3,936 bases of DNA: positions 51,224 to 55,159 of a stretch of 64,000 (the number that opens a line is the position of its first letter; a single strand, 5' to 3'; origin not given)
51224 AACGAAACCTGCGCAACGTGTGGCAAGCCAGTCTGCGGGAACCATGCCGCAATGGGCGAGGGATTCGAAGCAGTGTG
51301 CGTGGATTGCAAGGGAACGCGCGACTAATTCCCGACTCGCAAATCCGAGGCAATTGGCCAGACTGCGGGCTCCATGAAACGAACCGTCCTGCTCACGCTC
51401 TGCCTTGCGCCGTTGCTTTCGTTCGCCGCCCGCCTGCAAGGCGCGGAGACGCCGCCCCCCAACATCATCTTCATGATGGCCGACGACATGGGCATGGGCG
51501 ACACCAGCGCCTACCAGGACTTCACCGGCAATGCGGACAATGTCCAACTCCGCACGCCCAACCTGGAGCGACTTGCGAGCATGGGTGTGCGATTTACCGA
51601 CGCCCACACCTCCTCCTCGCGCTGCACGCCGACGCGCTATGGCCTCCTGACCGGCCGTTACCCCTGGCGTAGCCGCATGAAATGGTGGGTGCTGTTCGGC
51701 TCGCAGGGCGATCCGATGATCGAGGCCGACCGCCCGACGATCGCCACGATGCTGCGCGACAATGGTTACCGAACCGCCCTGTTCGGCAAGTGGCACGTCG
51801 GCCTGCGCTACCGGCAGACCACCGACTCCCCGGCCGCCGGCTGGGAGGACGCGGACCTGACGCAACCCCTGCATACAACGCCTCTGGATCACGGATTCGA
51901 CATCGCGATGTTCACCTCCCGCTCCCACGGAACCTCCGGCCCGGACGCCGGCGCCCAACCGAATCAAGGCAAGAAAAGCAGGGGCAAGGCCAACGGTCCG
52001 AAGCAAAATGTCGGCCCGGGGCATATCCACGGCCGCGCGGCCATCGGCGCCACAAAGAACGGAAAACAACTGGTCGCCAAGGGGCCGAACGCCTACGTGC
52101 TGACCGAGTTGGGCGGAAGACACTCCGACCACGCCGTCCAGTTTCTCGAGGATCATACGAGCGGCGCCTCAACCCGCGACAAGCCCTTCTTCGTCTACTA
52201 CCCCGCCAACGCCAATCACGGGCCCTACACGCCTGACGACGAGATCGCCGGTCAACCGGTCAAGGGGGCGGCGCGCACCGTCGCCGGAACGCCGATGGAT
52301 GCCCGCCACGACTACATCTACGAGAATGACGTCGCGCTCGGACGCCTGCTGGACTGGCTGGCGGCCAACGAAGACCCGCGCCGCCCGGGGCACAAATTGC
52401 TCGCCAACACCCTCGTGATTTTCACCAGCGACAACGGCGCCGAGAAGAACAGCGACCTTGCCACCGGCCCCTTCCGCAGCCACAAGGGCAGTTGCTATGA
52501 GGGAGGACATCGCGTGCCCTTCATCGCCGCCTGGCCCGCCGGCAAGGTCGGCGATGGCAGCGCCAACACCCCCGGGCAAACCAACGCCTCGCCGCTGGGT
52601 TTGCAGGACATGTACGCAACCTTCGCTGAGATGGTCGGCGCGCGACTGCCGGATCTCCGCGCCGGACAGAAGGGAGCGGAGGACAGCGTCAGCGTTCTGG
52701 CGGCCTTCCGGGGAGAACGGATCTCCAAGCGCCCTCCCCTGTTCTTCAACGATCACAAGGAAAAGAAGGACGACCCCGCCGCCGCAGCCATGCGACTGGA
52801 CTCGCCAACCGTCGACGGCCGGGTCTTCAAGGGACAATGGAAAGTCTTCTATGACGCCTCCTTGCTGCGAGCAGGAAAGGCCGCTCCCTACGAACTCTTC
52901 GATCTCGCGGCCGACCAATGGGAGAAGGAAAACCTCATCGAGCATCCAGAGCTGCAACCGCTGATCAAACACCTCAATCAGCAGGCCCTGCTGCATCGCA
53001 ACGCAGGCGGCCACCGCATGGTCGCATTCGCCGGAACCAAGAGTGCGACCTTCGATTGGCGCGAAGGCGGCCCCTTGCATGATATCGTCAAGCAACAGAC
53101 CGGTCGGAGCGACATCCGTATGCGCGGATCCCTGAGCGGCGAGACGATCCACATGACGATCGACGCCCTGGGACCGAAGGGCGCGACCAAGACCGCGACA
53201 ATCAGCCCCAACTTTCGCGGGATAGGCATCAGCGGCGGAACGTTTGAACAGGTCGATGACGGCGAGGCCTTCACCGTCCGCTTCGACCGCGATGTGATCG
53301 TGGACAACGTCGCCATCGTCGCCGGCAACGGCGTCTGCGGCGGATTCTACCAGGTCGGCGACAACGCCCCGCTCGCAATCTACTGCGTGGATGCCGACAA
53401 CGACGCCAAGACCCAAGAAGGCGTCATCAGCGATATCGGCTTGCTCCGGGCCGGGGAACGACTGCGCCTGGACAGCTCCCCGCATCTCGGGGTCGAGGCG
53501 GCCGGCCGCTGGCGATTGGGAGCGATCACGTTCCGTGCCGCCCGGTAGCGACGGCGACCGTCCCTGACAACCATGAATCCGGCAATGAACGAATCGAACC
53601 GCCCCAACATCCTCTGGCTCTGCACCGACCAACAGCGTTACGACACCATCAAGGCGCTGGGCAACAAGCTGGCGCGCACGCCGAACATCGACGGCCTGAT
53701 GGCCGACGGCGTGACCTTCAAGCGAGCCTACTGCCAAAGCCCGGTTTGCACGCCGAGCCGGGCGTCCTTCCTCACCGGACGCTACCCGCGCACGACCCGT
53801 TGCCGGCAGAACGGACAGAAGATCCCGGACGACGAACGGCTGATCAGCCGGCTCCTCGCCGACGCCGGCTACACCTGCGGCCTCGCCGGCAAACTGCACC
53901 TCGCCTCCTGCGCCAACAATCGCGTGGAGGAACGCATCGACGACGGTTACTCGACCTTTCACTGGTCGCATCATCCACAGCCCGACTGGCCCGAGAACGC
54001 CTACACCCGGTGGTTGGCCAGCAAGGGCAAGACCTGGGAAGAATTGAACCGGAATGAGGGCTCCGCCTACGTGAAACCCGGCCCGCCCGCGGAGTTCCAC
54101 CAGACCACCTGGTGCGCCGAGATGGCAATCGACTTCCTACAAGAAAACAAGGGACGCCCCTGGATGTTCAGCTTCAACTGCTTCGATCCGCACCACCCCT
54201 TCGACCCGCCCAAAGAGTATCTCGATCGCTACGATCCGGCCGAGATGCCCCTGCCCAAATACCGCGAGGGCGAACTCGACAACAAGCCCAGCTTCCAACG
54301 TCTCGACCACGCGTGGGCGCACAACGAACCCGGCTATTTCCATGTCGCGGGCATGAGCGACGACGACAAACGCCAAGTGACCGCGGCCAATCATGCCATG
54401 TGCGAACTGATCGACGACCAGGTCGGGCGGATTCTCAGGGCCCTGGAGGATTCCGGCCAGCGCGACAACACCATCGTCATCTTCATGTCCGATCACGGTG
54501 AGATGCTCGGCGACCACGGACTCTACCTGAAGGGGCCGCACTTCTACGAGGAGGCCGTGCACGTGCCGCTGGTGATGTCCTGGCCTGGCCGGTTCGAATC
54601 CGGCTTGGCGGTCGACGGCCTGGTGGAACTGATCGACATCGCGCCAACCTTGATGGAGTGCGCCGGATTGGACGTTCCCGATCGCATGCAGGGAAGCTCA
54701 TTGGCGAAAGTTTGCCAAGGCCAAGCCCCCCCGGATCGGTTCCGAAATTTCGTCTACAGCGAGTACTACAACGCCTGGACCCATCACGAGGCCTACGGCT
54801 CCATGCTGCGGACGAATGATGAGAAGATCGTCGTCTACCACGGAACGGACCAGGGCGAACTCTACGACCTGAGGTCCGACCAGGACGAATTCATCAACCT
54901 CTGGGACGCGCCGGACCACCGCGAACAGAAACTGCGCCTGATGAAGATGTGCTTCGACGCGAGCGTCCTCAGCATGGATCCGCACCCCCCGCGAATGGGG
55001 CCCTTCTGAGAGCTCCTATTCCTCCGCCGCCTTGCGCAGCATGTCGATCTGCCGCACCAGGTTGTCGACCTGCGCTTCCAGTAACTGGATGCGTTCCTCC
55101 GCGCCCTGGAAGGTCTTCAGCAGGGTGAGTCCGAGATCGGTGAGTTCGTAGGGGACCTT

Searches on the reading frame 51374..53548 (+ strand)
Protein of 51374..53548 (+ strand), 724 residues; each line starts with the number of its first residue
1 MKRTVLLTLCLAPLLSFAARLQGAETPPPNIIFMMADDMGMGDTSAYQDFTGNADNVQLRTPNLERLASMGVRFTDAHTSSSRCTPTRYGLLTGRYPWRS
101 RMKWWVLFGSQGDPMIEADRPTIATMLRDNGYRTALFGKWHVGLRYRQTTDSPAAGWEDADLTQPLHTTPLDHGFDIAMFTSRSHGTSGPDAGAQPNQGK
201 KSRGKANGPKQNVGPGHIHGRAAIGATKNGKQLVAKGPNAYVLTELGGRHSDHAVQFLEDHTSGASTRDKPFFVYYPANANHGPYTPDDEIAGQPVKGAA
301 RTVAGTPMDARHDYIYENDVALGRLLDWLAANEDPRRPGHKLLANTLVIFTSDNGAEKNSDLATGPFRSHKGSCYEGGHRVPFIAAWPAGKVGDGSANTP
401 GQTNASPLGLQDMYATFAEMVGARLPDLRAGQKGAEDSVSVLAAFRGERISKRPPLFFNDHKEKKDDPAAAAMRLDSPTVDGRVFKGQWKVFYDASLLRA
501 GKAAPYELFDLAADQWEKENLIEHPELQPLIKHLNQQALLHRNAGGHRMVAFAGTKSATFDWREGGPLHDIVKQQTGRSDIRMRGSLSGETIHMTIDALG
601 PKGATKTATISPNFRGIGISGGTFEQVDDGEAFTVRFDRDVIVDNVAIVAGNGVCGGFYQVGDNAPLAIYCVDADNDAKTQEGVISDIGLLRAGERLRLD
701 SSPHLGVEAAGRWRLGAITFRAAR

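Call 64: search_protein_families(library=pfam, proteins=[window:51374-53548:+], max_evalue=0.0001)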
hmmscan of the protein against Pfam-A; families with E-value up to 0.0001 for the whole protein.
window:51374-53548:+ (724 aa): 1 family
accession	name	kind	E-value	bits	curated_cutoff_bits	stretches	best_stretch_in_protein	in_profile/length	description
PF00884.28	Sulfatase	-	6.2e-41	141.1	25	1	29-422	1-300/301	Sulfatase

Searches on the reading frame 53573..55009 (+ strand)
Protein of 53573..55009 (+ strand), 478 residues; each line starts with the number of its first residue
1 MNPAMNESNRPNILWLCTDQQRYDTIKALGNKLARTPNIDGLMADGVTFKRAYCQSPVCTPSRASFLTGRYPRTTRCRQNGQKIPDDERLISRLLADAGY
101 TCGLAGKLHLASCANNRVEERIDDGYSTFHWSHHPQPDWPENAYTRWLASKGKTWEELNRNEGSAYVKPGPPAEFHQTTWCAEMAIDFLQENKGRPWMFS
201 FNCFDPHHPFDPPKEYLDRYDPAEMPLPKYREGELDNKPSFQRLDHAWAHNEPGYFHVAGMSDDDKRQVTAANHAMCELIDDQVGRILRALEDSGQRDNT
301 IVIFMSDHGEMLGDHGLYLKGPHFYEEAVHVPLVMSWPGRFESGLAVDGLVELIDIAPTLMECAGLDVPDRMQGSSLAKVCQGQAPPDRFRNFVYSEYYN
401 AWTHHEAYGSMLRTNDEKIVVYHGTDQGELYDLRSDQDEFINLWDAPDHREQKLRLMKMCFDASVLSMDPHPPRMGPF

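Call 64: search_protein_families(library=pfam, proteins=[window:53573-55009:+], max_evalue=0.0001)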
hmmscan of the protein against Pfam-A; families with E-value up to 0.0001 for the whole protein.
window:53573-55009:+ (478 aa): 4 families
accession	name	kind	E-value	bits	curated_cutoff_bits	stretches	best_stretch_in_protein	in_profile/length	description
PF00884.28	Sulfatase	-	2.2e-53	182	25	1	11-365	1-300/301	Sulfatase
PF16347.10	SGSH_C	-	2.8e-28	99.5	29.3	1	313-457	1-145/154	N-sulphoglucosamine sulphohydrolase, C-terminal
PF01663.27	Phosphodiest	-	2.8e-11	44.1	23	0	16-76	4-61/342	Type I phosphodiesterase / nucleotide pyrophosphatase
PF02995.22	DUF229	-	1.4e-06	27.7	25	1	272-315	305-348/496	Protein of unknown function (DUF229)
